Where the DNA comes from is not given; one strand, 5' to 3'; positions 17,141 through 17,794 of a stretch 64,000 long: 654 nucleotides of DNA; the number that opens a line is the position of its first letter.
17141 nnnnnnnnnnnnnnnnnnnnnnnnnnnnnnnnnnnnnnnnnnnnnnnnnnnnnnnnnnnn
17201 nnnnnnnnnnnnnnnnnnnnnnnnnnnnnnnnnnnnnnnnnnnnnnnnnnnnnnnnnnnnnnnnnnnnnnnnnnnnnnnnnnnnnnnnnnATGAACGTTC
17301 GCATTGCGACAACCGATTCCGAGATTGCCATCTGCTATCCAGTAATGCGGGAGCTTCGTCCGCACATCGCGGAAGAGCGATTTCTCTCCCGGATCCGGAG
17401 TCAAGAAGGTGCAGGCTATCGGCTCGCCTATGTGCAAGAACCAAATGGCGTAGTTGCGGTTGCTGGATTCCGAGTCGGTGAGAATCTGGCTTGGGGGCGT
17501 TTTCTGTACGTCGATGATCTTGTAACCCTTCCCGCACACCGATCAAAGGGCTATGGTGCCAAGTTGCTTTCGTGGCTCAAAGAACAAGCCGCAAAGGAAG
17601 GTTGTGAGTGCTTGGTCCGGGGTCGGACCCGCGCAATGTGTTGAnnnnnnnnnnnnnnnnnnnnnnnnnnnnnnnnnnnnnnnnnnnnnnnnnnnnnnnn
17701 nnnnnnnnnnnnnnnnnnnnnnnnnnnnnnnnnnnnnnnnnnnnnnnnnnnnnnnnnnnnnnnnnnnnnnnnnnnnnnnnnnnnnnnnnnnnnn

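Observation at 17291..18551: GNAT cassette truncated by a RAYT (Y1 HUH transposase) element with 12-bp inverted repeats and hairpin ends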

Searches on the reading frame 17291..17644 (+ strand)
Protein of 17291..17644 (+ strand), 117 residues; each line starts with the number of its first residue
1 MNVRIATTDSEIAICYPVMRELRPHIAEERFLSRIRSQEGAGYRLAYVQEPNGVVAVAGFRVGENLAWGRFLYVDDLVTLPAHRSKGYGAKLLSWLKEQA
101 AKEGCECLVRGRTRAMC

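Call 6: search_protein_families(library=pfam, proteins=[window:17291-17644:+], max_evalue=0.01)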
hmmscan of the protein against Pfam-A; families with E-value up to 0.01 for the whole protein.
window:17291-17644:+ (117 aa): 2 families
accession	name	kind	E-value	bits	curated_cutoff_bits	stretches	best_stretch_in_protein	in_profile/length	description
PF00583.31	Acetyltransf_1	-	6e-10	39.9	20.7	1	25-108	18-96/116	Acetyltransferase (GNAT) family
PF13508.13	Acetyltransf_7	-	6.9e-07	30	27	1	49-107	9-64/84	Acetyltransferase (GNAT) domain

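Call 7: search_protein_families(library=ncbifam, proteins=[window:17291-17644:+], max_evalue=0.01)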
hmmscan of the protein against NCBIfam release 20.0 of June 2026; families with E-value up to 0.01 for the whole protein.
window:17291-17644:+ (117 aa): 2 families
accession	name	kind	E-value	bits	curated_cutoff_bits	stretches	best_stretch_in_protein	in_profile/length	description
NF007530.0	PRK10146.1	equivalog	0.00017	21.9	142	1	13-106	20-111/144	aminoalkylphosphonate N-acetyltransferase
NF000487.1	stat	exception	0.0098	15.4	420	0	57-105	90-138/189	streptothricin N-acetyltransferase STAT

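Call 19: search_solved_structures(query=window:17291-17644:+, max_evalue=0.001, show_alignments=2)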
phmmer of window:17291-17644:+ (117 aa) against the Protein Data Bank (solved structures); distinct sequences matched with E-value up to 0.001: 1.
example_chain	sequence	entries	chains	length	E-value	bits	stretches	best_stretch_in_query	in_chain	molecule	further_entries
3dr6_A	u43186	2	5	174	0.00072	23.2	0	37-111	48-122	yncA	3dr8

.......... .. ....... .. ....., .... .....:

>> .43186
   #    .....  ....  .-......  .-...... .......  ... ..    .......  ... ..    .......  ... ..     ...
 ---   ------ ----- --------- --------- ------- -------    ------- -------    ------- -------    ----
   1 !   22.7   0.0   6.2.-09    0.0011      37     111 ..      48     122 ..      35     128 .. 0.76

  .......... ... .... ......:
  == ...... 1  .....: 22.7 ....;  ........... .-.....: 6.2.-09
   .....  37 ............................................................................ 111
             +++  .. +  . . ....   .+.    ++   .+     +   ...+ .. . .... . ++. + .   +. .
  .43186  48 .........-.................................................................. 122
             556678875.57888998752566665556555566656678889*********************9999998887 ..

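Call 21: find_homologous_proteins(query=window:17291-17614:+)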
Query seq(108 aa) (108 aa): 3259 proteins with E <= 0.001 among 3259 candidates; the best 120 are listed.
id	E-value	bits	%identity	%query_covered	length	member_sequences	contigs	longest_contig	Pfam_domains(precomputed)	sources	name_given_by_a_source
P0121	1.0e-60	221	93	100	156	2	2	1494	PF13508.14,PF00583.32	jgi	-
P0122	4.6e-59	215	89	100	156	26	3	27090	PF13673.14,PF13508.14,PF00583.32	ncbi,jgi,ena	ncbi:MAG TPA: GNAT family N-acetyltransferase [Burkholderiales bacterium]|jgi:GNAT superfamily N-ace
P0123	2.9e-56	206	86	100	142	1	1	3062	PF13673.14,PF13508.14,PF00583.32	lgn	-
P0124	1.3e-55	204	88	97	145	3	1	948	PF13508.14,PF00583.32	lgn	-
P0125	1.5e-55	204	88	98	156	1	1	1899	PF13508.14,PF00583.32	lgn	-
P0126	2.6e-55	203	87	97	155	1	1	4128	PF13508.14,PF00583.32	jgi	jgi:GNAT superfamily N-acetyltransferase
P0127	4.8e-55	202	85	100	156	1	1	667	PF13508.14,PF00583.32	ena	-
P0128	5.9e-55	202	85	100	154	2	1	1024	PF13508.14,PF00583.32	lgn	-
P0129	7.1e-55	202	84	97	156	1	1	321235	PF13508.14,PF00583.32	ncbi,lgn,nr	ncbi:MAG: GNAT family N-acetyltransferase [Hydrogenophilales bacterium]|nr:GNAT family N-acetyltrans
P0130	7.2e-55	202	83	100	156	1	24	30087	PF13508.14,PF00583.32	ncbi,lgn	-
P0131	7.3e-55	202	84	100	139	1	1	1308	PF13508.14,PF00583.32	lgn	-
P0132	1.3e-54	201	84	98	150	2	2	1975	PF13508.14,PF00583.32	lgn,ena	-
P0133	1.3e-54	201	84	100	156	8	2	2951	PF13508.14,PF00583.32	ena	-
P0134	1.3e-54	201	81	100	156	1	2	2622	PF13508.14,PF00583.32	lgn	-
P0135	2.1e-54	200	84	100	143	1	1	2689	PF13508.14,PF00583.32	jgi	jgi:GNAT superfamily N-acetyltransferase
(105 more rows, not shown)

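Call 23: find_encoding_contigs(protein=P0121, flank=2000, max_places=3)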
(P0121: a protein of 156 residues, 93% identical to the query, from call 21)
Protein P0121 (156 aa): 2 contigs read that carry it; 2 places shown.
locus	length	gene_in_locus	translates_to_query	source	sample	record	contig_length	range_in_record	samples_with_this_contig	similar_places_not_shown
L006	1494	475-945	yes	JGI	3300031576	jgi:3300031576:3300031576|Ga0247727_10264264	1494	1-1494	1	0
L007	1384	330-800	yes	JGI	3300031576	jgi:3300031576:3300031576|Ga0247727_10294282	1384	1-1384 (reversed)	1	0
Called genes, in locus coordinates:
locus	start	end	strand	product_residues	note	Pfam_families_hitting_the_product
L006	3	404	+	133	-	?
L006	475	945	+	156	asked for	PF00583:Acetyltransf_1, PF13508:Acetyltransf_7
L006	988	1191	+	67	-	PF15919:HicB_lk_antitox (weak)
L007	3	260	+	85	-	?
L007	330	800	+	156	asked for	PF00583:Acetyltransf_1, PF13508:Acetyltransf_7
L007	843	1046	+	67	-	PF15919:HicB_lk_antitox (weak)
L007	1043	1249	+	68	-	PF07927:HicA_toxin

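Call 24: find_encoding_contigs(protein=P0122, flank=4000, max_places=3)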
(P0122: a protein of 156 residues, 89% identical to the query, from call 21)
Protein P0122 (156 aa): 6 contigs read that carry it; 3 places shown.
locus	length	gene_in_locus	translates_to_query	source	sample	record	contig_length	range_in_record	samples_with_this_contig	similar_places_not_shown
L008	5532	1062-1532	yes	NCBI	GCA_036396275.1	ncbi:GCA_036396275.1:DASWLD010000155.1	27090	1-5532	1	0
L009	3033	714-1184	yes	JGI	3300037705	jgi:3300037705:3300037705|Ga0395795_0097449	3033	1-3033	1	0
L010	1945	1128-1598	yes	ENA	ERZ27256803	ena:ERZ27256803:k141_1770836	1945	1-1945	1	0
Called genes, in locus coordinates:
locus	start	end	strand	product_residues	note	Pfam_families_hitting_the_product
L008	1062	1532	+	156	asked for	PF00583:Acetyltransf_1, PF13673:Acetyltransf_10 (faint), PF13508:Acetyltransf_7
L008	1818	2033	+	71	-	PF07311:Dodecin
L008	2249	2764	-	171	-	PF03449:GreA_GreB_N, PF01272:GreA_GreB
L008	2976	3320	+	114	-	-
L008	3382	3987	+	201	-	PF04336:ACP_PD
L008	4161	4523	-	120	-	PF08850:DUF1820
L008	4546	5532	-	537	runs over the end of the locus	PF05977:MFS_3, PF07690:MFS_1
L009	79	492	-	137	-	PF13011:LZ_Tnp_IS481, PF13384:HTH_23, PF13518:HTH_28, PF13551:HTH_29, PF13565:HTH_32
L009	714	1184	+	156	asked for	PF00583:Acetyltransf_1, PF13673:Acetyltransf_10 (faint), PF13508:Acetyltransf_7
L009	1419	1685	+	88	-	PF07311:Dodecin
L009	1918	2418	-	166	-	PF03449:GreA_GreB_N, PF01272:GreA_GreB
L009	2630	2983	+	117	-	-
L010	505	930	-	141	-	PF13384:HTH_23, PF13011:LZ_Tnp_IS481, PF13518:HTH_28, PF13551:HTH_29, PF13565:HTH_32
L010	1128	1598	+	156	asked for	PF00583:Acetyltransf_1, PF13673:Acetyltransf_10 (faint), PF13508:Acetyltransf_7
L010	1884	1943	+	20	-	?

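Call 75: find_encoding_contigs(protein=window:17291-17644:+, flank=8000, max_places=5)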
Protein window:17291-17644:+ (117 aa): no gene with exactly this product is on record in the collection.
